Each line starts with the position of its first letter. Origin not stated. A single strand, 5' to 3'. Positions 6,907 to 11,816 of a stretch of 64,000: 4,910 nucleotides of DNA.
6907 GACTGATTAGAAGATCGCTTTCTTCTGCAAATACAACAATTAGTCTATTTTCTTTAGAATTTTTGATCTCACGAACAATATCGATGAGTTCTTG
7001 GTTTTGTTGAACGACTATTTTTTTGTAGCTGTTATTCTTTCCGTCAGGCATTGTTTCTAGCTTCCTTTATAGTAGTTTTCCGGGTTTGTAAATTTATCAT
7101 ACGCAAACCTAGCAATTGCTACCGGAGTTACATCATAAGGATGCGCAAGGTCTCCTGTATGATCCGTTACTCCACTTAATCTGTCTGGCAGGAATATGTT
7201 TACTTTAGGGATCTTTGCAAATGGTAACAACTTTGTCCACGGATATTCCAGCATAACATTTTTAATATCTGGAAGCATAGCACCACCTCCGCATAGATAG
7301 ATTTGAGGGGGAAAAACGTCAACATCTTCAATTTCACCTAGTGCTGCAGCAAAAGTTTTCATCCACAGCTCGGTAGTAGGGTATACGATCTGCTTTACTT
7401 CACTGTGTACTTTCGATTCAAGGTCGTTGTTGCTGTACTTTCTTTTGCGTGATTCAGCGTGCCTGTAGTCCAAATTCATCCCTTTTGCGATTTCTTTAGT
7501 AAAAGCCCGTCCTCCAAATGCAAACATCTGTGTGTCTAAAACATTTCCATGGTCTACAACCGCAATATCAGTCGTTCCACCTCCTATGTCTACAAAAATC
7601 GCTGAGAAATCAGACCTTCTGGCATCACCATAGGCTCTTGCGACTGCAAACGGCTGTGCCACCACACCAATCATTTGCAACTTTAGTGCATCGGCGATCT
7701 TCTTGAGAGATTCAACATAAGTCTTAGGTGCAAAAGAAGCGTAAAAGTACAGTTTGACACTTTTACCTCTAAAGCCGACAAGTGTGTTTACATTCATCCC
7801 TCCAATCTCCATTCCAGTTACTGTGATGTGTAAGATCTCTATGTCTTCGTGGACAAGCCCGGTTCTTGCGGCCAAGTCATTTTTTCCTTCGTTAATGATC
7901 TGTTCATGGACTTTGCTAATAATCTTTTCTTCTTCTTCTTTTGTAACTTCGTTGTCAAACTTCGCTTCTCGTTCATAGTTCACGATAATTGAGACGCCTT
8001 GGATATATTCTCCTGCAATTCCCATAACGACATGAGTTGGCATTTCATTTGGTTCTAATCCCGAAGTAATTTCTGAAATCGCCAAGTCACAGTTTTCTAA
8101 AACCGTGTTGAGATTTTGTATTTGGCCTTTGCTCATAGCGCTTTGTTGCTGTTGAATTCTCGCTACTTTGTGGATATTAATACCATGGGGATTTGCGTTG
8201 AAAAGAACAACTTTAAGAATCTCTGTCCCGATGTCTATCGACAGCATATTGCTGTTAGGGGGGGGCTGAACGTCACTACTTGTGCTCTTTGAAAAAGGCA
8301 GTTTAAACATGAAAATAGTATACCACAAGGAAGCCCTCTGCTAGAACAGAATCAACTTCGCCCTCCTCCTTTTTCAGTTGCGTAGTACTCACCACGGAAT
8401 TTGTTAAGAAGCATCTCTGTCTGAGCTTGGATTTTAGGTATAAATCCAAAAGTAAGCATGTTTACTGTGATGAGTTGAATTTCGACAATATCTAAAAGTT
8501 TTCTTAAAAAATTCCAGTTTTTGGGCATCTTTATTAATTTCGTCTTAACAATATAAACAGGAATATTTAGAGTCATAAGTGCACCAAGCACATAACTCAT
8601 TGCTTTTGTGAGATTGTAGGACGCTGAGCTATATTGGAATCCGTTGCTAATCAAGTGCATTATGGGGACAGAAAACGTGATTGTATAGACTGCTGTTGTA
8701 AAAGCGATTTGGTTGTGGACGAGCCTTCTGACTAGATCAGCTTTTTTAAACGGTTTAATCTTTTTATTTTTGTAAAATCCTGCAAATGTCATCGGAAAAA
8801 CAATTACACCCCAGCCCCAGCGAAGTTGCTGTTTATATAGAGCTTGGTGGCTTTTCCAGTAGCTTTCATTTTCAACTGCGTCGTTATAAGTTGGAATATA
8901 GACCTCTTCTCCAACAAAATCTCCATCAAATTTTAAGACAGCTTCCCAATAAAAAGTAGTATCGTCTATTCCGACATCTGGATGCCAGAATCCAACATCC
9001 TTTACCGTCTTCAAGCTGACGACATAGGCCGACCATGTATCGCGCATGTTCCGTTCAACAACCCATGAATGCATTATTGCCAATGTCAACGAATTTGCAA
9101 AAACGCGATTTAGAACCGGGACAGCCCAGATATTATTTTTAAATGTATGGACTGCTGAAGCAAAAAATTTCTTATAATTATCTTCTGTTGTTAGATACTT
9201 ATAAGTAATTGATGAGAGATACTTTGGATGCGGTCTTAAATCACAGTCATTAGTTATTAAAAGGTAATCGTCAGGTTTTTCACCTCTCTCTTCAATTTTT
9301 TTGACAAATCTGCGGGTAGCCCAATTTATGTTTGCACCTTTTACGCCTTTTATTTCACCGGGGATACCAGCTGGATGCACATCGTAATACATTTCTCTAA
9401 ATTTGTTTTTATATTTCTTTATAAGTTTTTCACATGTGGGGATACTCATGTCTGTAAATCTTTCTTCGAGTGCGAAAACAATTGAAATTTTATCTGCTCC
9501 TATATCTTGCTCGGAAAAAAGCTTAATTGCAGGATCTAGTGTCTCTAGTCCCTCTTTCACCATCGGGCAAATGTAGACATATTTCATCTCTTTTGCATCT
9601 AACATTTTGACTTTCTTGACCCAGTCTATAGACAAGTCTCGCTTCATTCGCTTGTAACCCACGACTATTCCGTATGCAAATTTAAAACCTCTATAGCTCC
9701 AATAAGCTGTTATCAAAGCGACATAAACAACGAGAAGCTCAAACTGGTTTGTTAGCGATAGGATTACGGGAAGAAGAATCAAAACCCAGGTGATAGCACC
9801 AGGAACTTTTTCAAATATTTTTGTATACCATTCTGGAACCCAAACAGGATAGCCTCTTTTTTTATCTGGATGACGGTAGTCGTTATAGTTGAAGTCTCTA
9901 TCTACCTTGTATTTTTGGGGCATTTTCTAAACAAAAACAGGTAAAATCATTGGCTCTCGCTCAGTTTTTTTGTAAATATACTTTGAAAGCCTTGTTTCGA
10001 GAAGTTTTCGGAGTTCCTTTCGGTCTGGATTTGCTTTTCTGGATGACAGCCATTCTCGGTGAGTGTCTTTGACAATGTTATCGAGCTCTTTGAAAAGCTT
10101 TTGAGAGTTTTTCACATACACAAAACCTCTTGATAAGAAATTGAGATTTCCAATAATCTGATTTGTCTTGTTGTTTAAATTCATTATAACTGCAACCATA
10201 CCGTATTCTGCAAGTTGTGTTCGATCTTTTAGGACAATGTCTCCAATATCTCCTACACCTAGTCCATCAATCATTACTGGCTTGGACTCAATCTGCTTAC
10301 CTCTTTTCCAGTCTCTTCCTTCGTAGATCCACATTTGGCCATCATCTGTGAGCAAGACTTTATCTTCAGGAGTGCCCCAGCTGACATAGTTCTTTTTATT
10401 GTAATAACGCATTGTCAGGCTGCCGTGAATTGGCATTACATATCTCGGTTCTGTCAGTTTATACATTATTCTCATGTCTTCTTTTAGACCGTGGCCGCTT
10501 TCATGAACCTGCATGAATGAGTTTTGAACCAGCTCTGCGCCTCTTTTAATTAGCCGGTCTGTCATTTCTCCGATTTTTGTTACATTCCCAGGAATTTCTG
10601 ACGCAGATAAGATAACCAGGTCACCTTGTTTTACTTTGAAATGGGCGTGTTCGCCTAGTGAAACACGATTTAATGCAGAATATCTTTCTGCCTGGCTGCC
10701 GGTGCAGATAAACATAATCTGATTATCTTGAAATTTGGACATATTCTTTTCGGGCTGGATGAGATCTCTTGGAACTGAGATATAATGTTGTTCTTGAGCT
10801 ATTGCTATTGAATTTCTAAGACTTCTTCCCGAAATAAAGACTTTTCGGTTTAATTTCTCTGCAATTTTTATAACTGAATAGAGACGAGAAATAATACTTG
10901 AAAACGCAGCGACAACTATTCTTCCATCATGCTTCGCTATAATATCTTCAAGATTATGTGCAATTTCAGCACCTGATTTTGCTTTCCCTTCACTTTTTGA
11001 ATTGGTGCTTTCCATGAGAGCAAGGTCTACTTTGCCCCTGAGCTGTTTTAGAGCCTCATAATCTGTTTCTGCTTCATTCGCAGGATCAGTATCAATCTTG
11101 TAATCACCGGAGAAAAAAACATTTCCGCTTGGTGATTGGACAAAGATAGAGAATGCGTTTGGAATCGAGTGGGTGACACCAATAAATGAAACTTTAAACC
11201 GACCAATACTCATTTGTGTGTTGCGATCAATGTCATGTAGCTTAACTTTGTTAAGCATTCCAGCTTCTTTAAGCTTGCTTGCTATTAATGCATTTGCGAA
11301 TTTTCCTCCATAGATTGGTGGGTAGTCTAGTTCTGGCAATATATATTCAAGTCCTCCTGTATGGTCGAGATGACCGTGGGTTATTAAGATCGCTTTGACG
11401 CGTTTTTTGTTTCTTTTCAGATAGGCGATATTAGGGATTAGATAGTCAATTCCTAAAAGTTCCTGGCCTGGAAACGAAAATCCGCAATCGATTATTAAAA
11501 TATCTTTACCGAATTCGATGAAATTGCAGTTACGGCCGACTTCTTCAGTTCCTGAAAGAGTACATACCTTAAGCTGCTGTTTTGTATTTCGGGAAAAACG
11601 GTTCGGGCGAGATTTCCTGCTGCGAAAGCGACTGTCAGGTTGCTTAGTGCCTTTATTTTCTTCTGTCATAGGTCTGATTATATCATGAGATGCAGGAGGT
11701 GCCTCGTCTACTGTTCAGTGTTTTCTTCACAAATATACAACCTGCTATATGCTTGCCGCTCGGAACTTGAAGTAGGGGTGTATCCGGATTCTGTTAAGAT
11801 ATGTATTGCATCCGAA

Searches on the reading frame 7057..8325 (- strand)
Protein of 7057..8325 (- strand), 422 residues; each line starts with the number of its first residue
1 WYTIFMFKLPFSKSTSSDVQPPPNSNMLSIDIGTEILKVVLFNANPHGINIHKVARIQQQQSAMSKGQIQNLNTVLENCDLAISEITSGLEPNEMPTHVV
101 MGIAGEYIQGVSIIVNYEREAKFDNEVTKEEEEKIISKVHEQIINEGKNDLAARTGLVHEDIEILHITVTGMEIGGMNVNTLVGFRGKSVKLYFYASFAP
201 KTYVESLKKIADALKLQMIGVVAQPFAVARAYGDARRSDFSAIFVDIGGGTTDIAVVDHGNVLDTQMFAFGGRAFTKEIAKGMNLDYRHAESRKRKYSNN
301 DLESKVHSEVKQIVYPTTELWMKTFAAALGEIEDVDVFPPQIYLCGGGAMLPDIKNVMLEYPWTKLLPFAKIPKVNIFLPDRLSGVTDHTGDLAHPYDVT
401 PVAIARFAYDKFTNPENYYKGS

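Call 18: find_related_loci(query=window:7057-8325:-, collection=genome_contigs, flank=10000)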
Query window:7057-8325:- (422 aa) in genome_contigs; peptide patterns used: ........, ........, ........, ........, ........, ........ (x = any residue, [..] = any of these).
217 stretches matched a pattern; 18 encode a relative of the query (tblastn E <= 1e-3); 18 distinct loci.
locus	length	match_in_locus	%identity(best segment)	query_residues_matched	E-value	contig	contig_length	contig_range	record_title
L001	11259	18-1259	67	6-419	0e+0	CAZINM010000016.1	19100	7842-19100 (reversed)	MAG TPA_asm: uncultured Candidatus Saccharibacteria bacterium isolate SRP239243_co2_309 genome assembly, contig: NODE_45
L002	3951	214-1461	63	5-419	0e+0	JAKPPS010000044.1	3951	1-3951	MAG: bacterium isolate JPNA_maxbin.143 k141_1258853, whole genome shotgun sequence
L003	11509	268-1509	62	6-420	2e-180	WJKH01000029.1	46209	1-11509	MAG: Candidatus Dojkabacteria bacterium isolate Bin_334 k141_1342303, whole genome shotgun sequence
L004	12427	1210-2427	61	6-414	4e-178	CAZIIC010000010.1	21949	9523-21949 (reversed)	MAG TPA_asm: uncultured Candidatus Saccharibacteria bacterium isolate SRP219642_co6_135 genome assembly, contig: NODE_18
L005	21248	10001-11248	58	2-418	9e-172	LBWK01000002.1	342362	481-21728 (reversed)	MAG: candidate division WS6 bacterium GW2011_GWF2_39_15 UT34_C0002, whole genome shotgun sequence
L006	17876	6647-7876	58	5-414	3e-170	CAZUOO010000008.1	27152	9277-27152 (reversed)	MAG TPA_asm: uncultured Candidatus Saccharibacteria bacterium isolate SRP319275_co5_98 genome assembly, contig: NODE_711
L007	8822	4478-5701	57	5-415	5e-168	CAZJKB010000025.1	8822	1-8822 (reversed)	MAG TPA_asm: uncultured Candidatus Saccharibacteria bacterium isolate SRP107338_co1_36 genome assembly, contig: NODE_101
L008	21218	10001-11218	58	4-410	1e-163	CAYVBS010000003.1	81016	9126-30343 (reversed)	MAG TPA_asm: uncultured Candidatus Saccharibacteria bacterium isolate SRP144015_co1_116 genome assembly, contig: NODE_15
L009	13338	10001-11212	57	6-410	5e-163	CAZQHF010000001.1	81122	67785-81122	MAG TPA_asm: uncultured Candidatus Saccharibacteria bacterium isolate binchicken_co27_102 genome assembly, contig: NODE_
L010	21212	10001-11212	57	6-410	8e-163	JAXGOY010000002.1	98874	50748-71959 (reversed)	MAG: Candidatus Dojkabacteria bacterium isolate AnMBR.bin290 bin290_2, whole genome shotgun sequence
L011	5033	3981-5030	62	4-355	9e-150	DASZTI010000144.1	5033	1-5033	MAG TPA_asm: Candidatus Dojkabacteria bacterium isolate SMAG_U6072 k141_396071, whole genome shotgun sequence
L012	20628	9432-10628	54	17-418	1e-143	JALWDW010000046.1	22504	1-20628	MAG: Candidatus Dojkabacteria bacterium isolate T11_metabat1_scaf2bin.002 T11_NODE_724_length_22504_cov_1.995129, whole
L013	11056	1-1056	57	59-410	8e-143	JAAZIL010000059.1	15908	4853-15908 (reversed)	MAG: Candidatus Dojkabacteria bacterium isolate AS19jrsBPTG_9 21564_AS19, whole genome shotgun sequence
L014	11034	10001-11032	60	5-348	9e-140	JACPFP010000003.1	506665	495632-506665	MAG: Candidatus Dojkabacteria bacterium isolate NC_groundwater_364_Ag_B-0.1um_38_12 GD18-4_B1_scaffold_1074990, whole ge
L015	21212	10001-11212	55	6-410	6e-157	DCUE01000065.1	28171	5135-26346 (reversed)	MAG TPA_asm: Candidatus Dojkabacteria bacterium UBA2222 UBA2222_contig_59214, whole genome shotgun sequence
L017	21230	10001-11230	61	6-418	2e-178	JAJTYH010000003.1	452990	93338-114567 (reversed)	MAG: bacterium isolate DTUPAT1 3-Genome6, whole genome shotgun sequence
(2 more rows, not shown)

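Call 34: search_protein_families(library=pfam, proteins=[window:7057-8325:-], max_evalue=0.001)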
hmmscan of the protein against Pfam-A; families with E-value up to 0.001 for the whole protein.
window:7057-8325:- (422 aa): 6 families
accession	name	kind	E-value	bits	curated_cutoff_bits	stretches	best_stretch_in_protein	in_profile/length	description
PF14450.12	FtsA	-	2.8e-13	50.8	31.8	1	244-358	2-99/127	Cell division protein FtsA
PF11104.14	PilM_2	-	1.4e-12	47.6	27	1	241-358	181-294/340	Type IV pilus assembly protein PilM;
PF06723.19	MreB_Mbl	-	6.3e-09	35.6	27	1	239-287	144-192/327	MreB/Mbl protein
PF06277.17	EutA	-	4e-06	26.4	27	1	239-278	142-181/475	Ethanolamine utilisation protein EutA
PF00370.27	FGGY_N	-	0.00012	22.2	28.8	1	27-114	2-76/245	FGGY family of carbohydrate kinases, N-terminal domain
PF00012.26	HSP70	-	0.00021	20.1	20.6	1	216-290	161-241/599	Hsp70 protein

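Call 73: search_protein_families(library=pfam, proteins=[L004:4625-5914:+, L001:3962-4507:+, L001:4775-7114:+, L005:13572-13970:+, L005:15972-16955:+, L006:10083-10460:+, L017:13428-14084:+, L015:13386-14300:+, L008:13626-14189:+, L017:15935-17002:+], max_evalue=0.001)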
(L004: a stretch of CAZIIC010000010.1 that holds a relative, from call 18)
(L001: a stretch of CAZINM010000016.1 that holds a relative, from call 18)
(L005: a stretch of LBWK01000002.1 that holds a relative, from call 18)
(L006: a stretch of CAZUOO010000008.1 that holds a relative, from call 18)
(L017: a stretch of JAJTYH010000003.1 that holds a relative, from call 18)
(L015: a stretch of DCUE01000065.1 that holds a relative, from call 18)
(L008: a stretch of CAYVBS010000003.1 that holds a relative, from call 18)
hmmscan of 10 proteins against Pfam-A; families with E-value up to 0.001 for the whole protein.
L004:4625-5914:+ (430 aa): 1 family
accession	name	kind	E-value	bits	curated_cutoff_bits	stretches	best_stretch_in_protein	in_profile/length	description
PF08014.17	MATCAP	-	1.5e-15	57.5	27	1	191-399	98-303/365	Microtubule-associated tyrosine carboxypeptidase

L001:3962-4507:+ (182 aa): 1 family
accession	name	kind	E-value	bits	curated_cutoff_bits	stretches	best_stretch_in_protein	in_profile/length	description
PF01931.24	NTPase_I-T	-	7.9e-57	192.1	25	1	7-174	2-161/162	Protein of unknown function DUF84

L001:4775-7114:+ (780 aa): 1 family
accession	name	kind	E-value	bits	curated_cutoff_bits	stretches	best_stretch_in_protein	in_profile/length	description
PF11369.13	DUF3160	-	1.7e-236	787.1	25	1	120-774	3-632/632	Protein of unknown function (DUF3160)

L005:13572-13970:+ (133 aa): 0 families

L005:15972-16955:+ (328 aa): 1 family
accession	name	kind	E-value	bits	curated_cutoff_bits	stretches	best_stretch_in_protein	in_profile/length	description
PF01699.29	Na_Ca_ex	-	1.1e-44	152.5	24.9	2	181-327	3-150/151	Sodium/calcium exchanger protein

L006:10083-10460:+ (126 aa): 2 families
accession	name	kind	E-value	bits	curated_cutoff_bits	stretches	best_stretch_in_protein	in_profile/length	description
PF00293.34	NUDIX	-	1.9e-17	64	21.1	1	3-113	5-124/134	NUDIX domain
PF14815.12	NUDIX_4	-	7.6e-07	29.4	35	1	5-114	2-105/113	NUDIX domain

L017:13428-14084:+ (219 aa): 1 family
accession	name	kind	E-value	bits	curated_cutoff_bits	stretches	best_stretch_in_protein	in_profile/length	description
PF18959.5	DUF5701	-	3.4e-59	200.5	27.4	1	22-218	2-205/206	Family of unknown function (DUF5701)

L015:13386-14300:+ (305 aa): 1 family
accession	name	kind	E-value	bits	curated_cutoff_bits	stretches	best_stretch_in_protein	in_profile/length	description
PF01699.29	Na_Ca_ex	-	8.3e-52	175.6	24.9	2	161-301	3-150/151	Sodium/calcium exchanger protein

L008:13626-14189:+ (188 aa): 0 families

L017:15935-17002:+ (356 aa): 2 families
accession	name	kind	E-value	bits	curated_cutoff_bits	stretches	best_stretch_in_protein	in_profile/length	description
PF01368.27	DHH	-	1.7e-12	48.1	28.1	1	18-171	1-124/125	DHH family, N-terminal domain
PF02272.25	DHHA1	-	6.7e-06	26.9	25.9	1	288-347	44-101/102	DHHA1 domain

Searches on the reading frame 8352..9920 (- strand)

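Call 34: search_protein_families(library=pfam, proteins=[window:8352-9920:-], max_evalue=0.001)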
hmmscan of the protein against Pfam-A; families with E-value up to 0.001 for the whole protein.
window:8352-9920:- (522 aa): 2 families
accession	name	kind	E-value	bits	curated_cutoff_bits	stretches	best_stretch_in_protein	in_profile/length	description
PF13632.12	Glyco_trans_2_3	-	0.00029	21.1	27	1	225-425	6-179/198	Glycosyl transferase family group 2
PF03994.20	DUF350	-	0.0007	20.1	26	0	369-464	11-98/133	Domain of Unknown Function (DUF350)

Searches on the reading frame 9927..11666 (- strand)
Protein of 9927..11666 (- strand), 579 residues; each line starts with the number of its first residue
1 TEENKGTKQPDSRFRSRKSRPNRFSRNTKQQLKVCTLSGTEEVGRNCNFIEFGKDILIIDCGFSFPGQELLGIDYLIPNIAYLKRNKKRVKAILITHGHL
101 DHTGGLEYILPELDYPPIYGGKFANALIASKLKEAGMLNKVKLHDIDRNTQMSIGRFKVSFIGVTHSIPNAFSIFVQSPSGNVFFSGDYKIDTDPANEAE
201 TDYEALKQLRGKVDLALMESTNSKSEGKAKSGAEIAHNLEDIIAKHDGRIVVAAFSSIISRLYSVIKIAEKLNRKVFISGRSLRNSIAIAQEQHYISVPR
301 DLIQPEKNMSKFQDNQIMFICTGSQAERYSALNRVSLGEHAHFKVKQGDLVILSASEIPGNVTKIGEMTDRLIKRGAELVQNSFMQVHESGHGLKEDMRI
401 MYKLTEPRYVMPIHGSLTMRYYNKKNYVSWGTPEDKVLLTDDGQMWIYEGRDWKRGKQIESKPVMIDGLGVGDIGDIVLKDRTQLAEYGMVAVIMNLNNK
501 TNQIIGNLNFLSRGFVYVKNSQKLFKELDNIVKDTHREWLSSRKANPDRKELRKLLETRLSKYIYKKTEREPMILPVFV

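Call 34: search_protein_families(library=pfam, proteins=[window:9927-11666:-], max_evalue=0.001)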
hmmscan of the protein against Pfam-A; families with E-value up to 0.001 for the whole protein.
window:9927-11666:- (579 aa): 4 families
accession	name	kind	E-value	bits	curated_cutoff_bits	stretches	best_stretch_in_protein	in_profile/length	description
PF22505.1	RNase_J_b_CASP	-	5e-39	133.4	27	1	248-372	2-126/126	Ribonuclease J, beta-CASP domain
PF17770.6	RNase_J_C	-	1.6e-23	84.1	23.8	1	478-578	1-99/102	Ribonuclease J C-terminal domain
PF00753.33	Lactamase_B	-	8.5e-18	65.4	22.7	1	43-189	4-150/196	Metallo-beta-lactamase superfamily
PF12706.13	Lactamase_B_2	-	1.1e-13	51.7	27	1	58-221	4-165/200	Beta-lactamase superfamily domain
